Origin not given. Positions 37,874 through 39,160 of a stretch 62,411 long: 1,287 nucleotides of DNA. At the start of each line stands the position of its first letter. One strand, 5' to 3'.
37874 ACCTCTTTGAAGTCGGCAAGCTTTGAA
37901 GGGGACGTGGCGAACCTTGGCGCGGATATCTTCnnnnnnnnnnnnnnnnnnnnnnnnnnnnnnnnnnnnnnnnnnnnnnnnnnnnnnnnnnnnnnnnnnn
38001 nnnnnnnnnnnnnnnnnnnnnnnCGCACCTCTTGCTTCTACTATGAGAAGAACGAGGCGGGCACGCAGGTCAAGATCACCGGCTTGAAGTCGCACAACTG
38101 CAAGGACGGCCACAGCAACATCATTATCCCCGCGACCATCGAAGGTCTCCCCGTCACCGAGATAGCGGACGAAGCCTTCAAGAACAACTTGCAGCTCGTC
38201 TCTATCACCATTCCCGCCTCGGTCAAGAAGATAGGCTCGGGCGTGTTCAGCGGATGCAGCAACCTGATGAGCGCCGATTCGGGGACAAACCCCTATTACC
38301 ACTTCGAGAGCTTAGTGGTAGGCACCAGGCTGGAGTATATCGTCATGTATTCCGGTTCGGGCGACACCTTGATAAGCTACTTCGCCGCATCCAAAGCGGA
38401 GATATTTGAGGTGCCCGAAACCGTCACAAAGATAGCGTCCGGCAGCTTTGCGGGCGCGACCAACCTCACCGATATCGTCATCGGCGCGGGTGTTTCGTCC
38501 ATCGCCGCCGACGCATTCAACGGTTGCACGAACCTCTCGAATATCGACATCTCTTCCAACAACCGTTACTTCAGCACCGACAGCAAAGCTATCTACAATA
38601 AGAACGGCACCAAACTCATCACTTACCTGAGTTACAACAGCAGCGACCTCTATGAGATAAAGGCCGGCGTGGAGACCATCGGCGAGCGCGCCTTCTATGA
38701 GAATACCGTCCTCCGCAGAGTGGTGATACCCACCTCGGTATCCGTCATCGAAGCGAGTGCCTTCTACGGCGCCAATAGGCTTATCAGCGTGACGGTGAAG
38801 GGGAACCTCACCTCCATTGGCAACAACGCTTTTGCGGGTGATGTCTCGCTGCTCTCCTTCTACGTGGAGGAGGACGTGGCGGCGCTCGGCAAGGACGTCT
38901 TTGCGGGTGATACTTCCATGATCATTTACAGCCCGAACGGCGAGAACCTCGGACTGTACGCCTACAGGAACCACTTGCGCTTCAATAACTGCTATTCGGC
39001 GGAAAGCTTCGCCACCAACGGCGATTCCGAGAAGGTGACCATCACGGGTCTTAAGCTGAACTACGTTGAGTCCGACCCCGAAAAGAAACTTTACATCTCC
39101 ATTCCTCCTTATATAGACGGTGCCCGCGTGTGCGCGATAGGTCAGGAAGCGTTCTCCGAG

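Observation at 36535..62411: Architecture: about 28 complete BspA-like cassettes fused head-to-tail in one frame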

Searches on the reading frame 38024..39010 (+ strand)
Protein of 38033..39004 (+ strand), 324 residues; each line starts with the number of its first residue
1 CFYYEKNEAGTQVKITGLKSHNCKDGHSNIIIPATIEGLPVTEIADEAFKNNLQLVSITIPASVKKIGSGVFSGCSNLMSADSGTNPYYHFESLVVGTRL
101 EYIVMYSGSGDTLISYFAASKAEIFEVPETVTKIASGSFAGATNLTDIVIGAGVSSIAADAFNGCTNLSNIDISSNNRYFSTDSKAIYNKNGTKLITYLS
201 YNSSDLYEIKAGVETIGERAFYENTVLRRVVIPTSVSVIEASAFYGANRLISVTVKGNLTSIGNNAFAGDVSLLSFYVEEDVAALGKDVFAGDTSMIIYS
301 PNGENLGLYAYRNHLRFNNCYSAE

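Call 63: find_homologous_proteins(query=window:38033-39004:+, max_evalue=1e-10)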
Query window:38033-39004:+ (324 aa): 728 proteins with E <= 1e-10 among 3552 candidates; the best 120 are listed.
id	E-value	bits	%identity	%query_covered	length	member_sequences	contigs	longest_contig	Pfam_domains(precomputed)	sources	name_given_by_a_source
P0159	2.2e-57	213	31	90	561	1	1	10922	PF13306.13,PF13855.13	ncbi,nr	ncbi:MAG: leucine-rich repeat domain-containing protein [Planctomycetia bacterium]|nr:leucine-rich r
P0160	3.1e-47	179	32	90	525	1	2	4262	PF13306.13,PF13855.13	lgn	-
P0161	1.6e-45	174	33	75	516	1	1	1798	PF13306.13,PF13855.13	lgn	-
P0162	5.6e-45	172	37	80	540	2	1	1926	PF13306.13,PF05725.19,PF13855.13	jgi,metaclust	metaclust:\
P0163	8.7e-44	168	28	85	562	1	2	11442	PF13306.13,PF12799.14,PF13855.13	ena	-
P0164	1.1e-42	164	27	89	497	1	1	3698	PF13306.13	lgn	-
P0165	4.7e-42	162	32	90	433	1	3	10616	PF13306.13,PF13855.13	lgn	-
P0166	1.0e-41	161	32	90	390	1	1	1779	PF13306.13,PF13855.13,PF07819.20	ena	-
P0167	1.3e-41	161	29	78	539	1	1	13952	PF13306.13,PF13855.13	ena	-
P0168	1.5e-41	160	30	73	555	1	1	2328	PF13306.13,PF13855.13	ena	-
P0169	3.7e-41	159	31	75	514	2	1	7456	PF13306.13,PF05725.19,PF12799.14,PF13855.13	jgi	-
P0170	3.9e-41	159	31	90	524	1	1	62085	PF13306.13,PF13855.13,PF23952.2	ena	-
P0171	3.4e-40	156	29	85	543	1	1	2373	PF13306.13,PF13855.13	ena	-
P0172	4.0e-40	156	30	70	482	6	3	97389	PF13306.13,PF05725.19,PF12799.14,PF13855.13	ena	-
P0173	1.2e-39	154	27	76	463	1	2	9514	PF13306.13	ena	-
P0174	1.9e-39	154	28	85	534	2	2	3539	PF13306.13,PF13855.13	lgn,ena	-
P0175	2.9e-39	153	35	60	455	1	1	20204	PF13306.13,PF13855.13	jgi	jgi:hypothetical protein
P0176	3.0e-39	153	31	73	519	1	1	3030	PF13306.13,PF13855.13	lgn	-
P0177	2.3e-37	147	30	80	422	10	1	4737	PF13306.13,PF05725.19,PF13855.13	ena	-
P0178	1.5e-36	144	28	81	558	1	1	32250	PF13306.13,PF00404.25,PF13855.13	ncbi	-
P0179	3.0e-36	143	31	78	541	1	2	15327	PF13306.13,PF12799.14,PF13855.13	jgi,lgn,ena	-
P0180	6.6e-36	142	32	77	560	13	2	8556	PF13306.13,PF12799.14,PF13855.13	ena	-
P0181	1.0e-35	141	29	75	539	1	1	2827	PF13306.13,PF13855.13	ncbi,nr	ncbi:MAG: leucine-rich repeat domain-containing protein, partial [Paludibacteraceae bacterium]|nr:le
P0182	3.3e-35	140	31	84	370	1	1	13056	PF13306.13,PF13855.13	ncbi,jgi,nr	ncbi:MAG: leucine-rich repeat domain-containing protein [Treponema sp.]|jgi:hypothetical protein|nr:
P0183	1.1e-34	138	31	79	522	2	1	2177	PF13306.13,PF13855.13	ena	-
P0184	1.8e-34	137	31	81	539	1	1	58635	PF13306.13,PF13855.13,PF23952.2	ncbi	-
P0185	2.3e-34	137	28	83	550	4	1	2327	PF13306.13,PF13855.13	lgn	-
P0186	3.3e-34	136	28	97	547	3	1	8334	PF13306.13,PF13855.13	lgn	-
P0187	3.6e-34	136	27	90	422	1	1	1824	PF13306.13,PF05725.19,PF13855.13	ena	-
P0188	4.4e-34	136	26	90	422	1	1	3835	PF13306.13,PF05725.19,PF13855.13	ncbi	-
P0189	8.1e-34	135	26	90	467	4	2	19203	PF13306.13,PF13855.13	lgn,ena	-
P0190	1.8e-33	134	27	83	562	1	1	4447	PF13306.13,PF13855.13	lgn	-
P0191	2.6e-33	134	28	85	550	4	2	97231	PF13306.13,PF13676.12,PF13855.13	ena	-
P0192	3.8e-33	133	26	85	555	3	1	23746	PF13306.13,PF13676.12,PF13855.13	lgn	-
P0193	5.4e-33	132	27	85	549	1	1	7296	PF13306.13,PF13676.12,PF13855.13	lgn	-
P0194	1.5e-32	131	31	81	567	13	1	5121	PF13306.13,PF05725.19,PF13855.13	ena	-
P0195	1.7e-32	131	28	91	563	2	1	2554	PF13306.13,PF13855.13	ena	-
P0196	2.0e-32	131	29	92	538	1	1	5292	PF13306.13,PF04024.18,PF13855.13,PF21711.4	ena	-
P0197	2.0e-32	131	29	74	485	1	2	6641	PF13306.13,PF13855.13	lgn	-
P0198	2.2e-32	130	33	90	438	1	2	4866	PF13306.13,PF05725.19,PF13855.13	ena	-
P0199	2.9e-32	130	28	77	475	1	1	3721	PF13306.13,PF13855.13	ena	-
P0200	3.0e-32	130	28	86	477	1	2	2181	PF13306.13,PF13855.13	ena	-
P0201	3.5e-32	130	31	83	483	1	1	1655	PF13306.13,PF13855.13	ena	-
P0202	3.8e-32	130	24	89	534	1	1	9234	PF13306.13,PF13855.13,PF24460.2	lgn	-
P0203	4.3e-32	129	28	88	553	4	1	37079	PF13306.13,PF13676.12,PF13855.13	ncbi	-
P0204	4.4e-32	129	28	85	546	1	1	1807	PF13306.13,PF13676.12,PF13855.13,PF23952.2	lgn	-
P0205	1.2e-31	128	26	91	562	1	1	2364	PF13306.13,PF13855.13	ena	-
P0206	1.4e-31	128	31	80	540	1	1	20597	PF13306.13,PF13855.13,PF07833.17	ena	-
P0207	1.4e-31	128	28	85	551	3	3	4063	PF13306.13,PF13676.12,PF13855.13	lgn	-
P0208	1.4e-31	128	31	80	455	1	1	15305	PF13306.13,PF13855.13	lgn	-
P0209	2.0e-31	127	31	80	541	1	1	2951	PF13306.13,PF13676.12,PF13855.13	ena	-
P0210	2.9e-31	127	26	85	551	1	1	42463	PF13306.13,PF13676.12,PF13855.13,PF23952.2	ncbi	-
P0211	3.4e-31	127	34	90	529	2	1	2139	PF13306.13,PF12799.14,PF13676.12,PF13855.13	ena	-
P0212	3.7e-31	126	26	83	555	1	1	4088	PF13306.13,PF13855.13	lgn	-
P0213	4.9e-31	126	24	85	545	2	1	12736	PF13306.13,PF12799.14,PF13676.12,PF13855.13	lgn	-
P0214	4.9e-31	126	30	85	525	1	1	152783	PF13306.13,PF13855.13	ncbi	-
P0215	5.3e-31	126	30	81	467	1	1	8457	PF13306.13,PF13855.13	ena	-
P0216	5.8e-31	126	26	84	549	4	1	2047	PF13306.13,PF13855.13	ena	-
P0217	6.3e-31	126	28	85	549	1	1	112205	PF13306.13,PF13676.12,PF13855.13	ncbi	-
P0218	7.8e-31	125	26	86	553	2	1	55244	PF13306.13,PF13676.12,PF13855.13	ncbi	-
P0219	1.1e-30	125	26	85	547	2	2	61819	PF13306.13,PF13676.12,PF13855.13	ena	-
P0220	1.6e-30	124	32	77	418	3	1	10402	PF13306.13,PF13855.13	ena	-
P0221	3.6e-30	123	26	80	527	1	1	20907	PF13306.13,PF13855.13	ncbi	-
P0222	4.0e-30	123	29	68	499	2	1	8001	PF13306.13,PF13855.13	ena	-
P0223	6.3e-30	122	26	85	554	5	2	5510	PF13306.13,PF13676.12,PF13855.13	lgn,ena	-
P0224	7.3e-30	122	35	65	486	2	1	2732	PF13306.13,PF13855.13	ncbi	-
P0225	8.2e-30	122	32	79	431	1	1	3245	PF13306.13,PF05725.19,PF13855.13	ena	-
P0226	8.9e-30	122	36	50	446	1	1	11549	PF13306.13,PF13855.13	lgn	-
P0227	2.3e-29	121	32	89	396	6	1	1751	PF13306.13,PF13855.13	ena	-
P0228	2.8e-29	120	31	70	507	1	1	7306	PF13306.13,PF13855.13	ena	-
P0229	4.2e-29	120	28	91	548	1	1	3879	PF13306.13,PF13676.12,PF13855.13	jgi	-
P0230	5.3e-29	119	31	82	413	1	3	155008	PF13306.13,PF13855.13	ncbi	-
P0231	5.6e-29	119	31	77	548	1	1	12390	PF13306.13,PF13855.13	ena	-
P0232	5.6e-29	119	31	79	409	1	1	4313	PF13306.13,PF05725.19,PF12799.14,PF13855.13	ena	-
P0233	6.4e-29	119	29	75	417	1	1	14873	PF13306.13,PF00207.29,PF13855.13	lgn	-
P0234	7.8e-29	119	29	81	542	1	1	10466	PF13306.13,PF13676.12,PF13855.13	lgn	-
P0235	8.0e-29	119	27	91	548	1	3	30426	PF13306.13,PF13676.12,PF13855.13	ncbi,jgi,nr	ncbi:MAG: TIR domain-containing protein [Ruminococcaceae bacterium]|nr:TIR domain-containing protein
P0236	1.1e-28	118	29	70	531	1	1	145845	PF13306.13,PF13855.13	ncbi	-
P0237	1.1e-28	118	34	85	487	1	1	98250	PF13306.13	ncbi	-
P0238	1.4e-28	118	27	82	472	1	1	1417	PF13306.13,PF00404.25,PF13855.13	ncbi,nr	ncbi:MAG: leucine-rich repeat protein, partial [Oscillospiraceae bacterium]|nr:leucine-rich repeat p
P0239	1.5e-28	118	29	80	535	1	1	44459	PF13306.13,PF13676.12,PF13855.13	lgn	-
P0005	1.7e-28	118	29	90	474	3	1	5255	PF13306.13,PF13855.13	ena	-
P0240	2.1e-28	117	26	91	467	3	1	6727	PF13306.13,PF13855.13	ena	-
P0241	2.4e-28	117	40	51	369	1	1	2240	PF13306.13,PF13855.13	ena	-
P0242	3.5e-28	117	30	89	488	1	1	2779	PF13306.13,PF13855.13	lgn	-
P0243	3.5e-28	117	31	73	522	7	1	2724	PF13306.13,PF00404.25,PF13855.13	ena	-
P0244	3.7e-28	117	31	79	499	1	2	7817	PF13306.13,PF13855.13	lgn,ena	-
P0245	4.4e-28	116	32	84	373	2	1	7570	PF13306.13,PF12799.14,PF13855.13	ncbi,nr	ncbi:MAG: leucine-rich repeat domain-containing protein, partial [Bacteroidales bacterium]|nr:leucin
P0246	6.1e-28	116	30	79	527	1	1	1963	PF13306.13,PF13855.13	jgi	jgi:hypothetical protein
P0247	6.7e-28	116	27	84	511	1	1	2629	PF13306.13,PF12799.14,PF13855.13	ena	-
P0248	6.7e-28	116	31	70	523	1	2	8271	PF13306.13,PF13855.13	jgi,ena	-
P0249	6.8e-28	116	30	87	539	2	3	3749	PF13306.13,PF13855.13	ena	-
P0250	7.4e-28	116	29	83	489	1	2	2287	PF13306.13,PF13855.13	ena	-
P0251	1.1e-27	115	29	91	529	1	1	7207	PF13306.13,PF13855.13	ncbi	-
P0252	2.2e-27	114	28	83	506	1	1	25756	PF13306.13,PF12799.14,PF13855.13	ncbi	-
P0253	2.5e-27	114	25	90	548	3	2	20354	PF13306.13,PF13676.12,PF13855.13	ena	-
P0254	2.8e-27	114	28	84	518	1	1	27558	PF13306.13,PF13855.13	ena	-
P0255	3.1e-27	114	30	82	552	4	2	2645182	PF13306.13,PF13855.13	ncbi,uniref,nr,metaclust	ncbi:leucine-rich repeat domain-containing protein [Treponema saccharophilum]|uniref:Surface antigen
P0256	3.5e-27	113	28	88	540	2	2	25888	PF13306.13,PF13855.13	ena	-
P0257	3.8e-27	113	26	85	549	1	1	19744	PF13306.13,PF13676.12,PF13855.13,PF23952.2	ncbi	-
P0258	5.1e-27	113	31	81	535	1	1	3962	PF13306.13,PF13855.13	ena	-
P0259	5.8e-27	113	30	83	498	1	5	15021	PF13306.13,PF13855.13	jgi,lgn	jgi:hypothetical protein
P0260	7.1e-27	112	27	91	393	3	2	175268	PF13306.13,PF13855.13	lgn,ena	-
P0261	8.7e-27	112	33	83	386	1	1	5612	PF23454.2,PF13306.13,PF05725.19,PF13855.13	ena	-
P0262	9.3e-27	112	26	83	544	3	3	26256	PF13306.13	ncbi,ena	-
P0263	1.0e-26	112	33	63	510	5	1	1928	PF13306.13,PF13855.13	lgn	-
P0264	1.8e-26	111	29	82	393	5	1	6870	PF13306.13,PF13855.13,PF23952.2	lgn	-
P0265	2.3e-26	111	30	90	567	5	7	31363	PF13306.13,PF13855.13,PF23952.2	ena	-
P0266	2.9e-26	110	31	77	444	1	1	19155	PF13306.13,PF13855.13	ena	-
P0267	3.0e-26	110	32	81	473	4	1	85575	PF13306.13,PF13855.13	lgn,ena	-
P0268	3.1e-26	110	27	63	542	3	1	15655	PF13306.13,PF13855.13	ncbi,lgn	-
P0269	3.2e-26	110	28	76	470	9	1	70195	PF13306.13,PF13855.13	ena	-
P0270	3.2e-26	110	27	85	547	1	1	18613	PF13306.13,PF12799.14,PF13676.12,PF13855.13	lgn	-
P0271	3.7e-26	110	28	84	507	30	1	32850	PF13306.13,PF13855.13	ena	-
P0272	3.8e-26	110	31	79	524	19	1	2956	PF13306.13,PF13855.13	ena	-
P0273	3.8e-26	110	30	91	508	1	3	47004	PF13306.13,PF13855.13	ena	-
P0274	4.5e-26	110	26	98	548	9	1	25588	PF13306.13,PF13676.12,PF13855.13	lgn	-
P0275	4.6e-26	110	32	77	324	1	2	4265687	PF13306.13,PF13855.13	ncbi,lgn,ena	-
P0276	5.3e-26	109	28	77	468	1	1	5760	PF13306.13,PF13855.13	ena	-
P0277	5.7e-26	109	30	82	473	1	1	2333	PF13306.13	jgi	jgi:membrane protein implicated in regulation of membrane protease activity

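Call 76: predict_structure(alignment_id=A5)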
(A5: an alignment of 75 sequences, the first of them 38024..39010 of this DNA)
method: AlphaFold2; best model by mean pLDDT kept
length: 329 residues; sequences in the alignment: 75
mean_pLDDT: 92.1   pTM: 0.87
mean pLDDT of the five models: 92.1, 91.8, 91.7, 91.4, 91.2
residues with pLDDT >= 90: 251; 70-90: 67; 50-70: 11; < 50: 0
segments of 3 or more residues with pLDDT < 50: none
pLDDT, mean of each block of 10 residues (from residue 1): 93 97 82 95 96 92 94 88 85 79 83 91 84 95 91 97 91 95 95 98 85 98 94 98 97 96 97 94 96 94 96 97 75
secondary structure, 60 per line:
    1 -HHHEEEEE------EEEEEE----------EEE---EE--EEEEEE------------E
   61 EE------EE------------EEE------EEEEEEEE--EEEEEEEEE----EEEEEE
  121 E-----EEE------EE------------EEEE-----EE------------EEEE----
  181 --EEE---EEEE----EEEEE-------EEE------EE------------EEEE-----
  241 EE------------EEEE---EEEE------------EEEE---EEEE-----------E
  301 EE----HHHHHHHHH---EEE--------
elements in order: E5-9 E16-21 E32-34 E42-47 E60-62 E83-85 E92-99 E102-110 E115-121 E127-129 E150-153 E173-176 E183-185 E189-192 E197-201 E209-211 E232-235 E255-258 E262-265 E278-281 E285-288 E300-302 H307-315 E319-321

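Call 79: fold_search(model_id=the predicted structure, library=pdb)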
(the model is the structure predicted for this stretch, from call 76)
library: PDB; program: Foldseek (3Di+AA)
matches with E <= 10: 331; with E <= 0.001: 18
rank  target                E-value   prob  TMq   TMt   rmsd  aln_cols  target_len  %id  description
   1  4cp6                  1.1e-11  1.00  0.47  0.39   9.5       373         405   17  The Crystal structure of Pneumococcal vaccine antigen PcpA (released 2015-02-25)
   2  4gt6                  6.3e-11  1.00  0.46  0.40   8.8       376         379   22  Crystal structure of a leucine rich cell surface protein (FAEPRAA2165_01021) from Faecalibacterium prausnitzii A2-165 at (released 2012-09-26)
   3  4h09_B                3.5e-10  1.00  0.46  0.42   7.5       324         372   17  Crystal structure of a leucine-rich repeat protein (EUBVEN_01088) from Eubacterium ventriosum ATCC 27560 at 2.50 A res (released 2012-10-10)
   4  4h09_A                5.3e-10  1.00  0.46  0.42   7.5       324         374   17  Crystal structure of a leucine-rich repeat protein (EUBVEN_01088) from Eubacterium ventriosum ATCC 27560 at 2.50 A res (released 2012-10-10)
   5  4h09_C                7.0e-10  1.00  0.45  0.41   8.1       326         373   17  Crystal structure of a leucine-rich repeat protein (EUBVEN_01088) from Eubacterium ventriosum ATCC 27560 at 2.50 A res (released 2012-10-10)
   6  4h09_E                7.4e-10  1.00  0.48  0.43   6.8       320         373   17  Crystal structure of a leucine-rich repeat protein (EUBVEN_01088) from Eubacterium ventriosum ATCC 27560 at 2.50 A res (released 2012-10-10)
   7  4h09_D                9.3e-10  1.00  0.43  0.39   8.7       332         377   16  Crystal structure of a leucine-rich repeat protein (EUBVEN_01088) from Eubacterium ventriosum ATCC 27560 at 2.50 A res (released 2012-10-10)
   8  6mlx_A                4.1e-09  1.00  0.26  0.39  11.7       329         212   17  Crystal structure of T. pallidum Leucine Rich Repeat protein (TpLRR) (released 2019-07-17)
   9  4fs7                  1.1e-08  1.00  0.34  0.30  13.1       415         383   18  Crystal structure of a leucine-rich repeat protein (BACOVA_04585) from Bacteroides ovatus ATCC 8483 at 1.19 A resolution (released 2012-09-19)
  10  6mlx_C                1.4e-08  1.00  0.26  0.40  11.2       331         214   17  Crystal structure of T. pallidum Leucine Rich Repeat protein (TpLRR) (released 2019-07-17)
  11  6mlx_B                2.5e-08  1.00  0.29  0.42  11.1       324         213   17  Crystal structure of T. pallidum Leucine Rich Repeat protein (TpLRR) (released 2019-07-17)
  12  4fdw                  1.2e-05  1.00  0.27  0.24  12.1       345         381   15  Crystal structure of a putative cell surface protein (BACOVA_01565) from Bacteroides ovatus ATCC 8483 at 2.05 A resoluti (released 2012-07-25)
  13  4fd0                  9.2e-05  1.00  0.26  0.23  12.2       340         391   14  Crystal structure of a putative cell surface protein (BACCAC_03700) from Bacteroides caccae ATCC 43185 at 2.07 A resolut (released 2012-07-25)
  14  2id5_A                1.5e-04  1.00  0.25  0.18  17.6       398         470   14  Crystal Structure of the Lingo-1 Ectodomain (released 2006-09-26)
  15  4oju_B                2.5e-04  1.00  0.27  0.56   5.9       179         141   19  Crystal structure of a leucine-rich repeat protein (BACCAP_00569) from Bacteroides capillosus ATCC 29799 at 2.00 A res (released 2014-06-18)
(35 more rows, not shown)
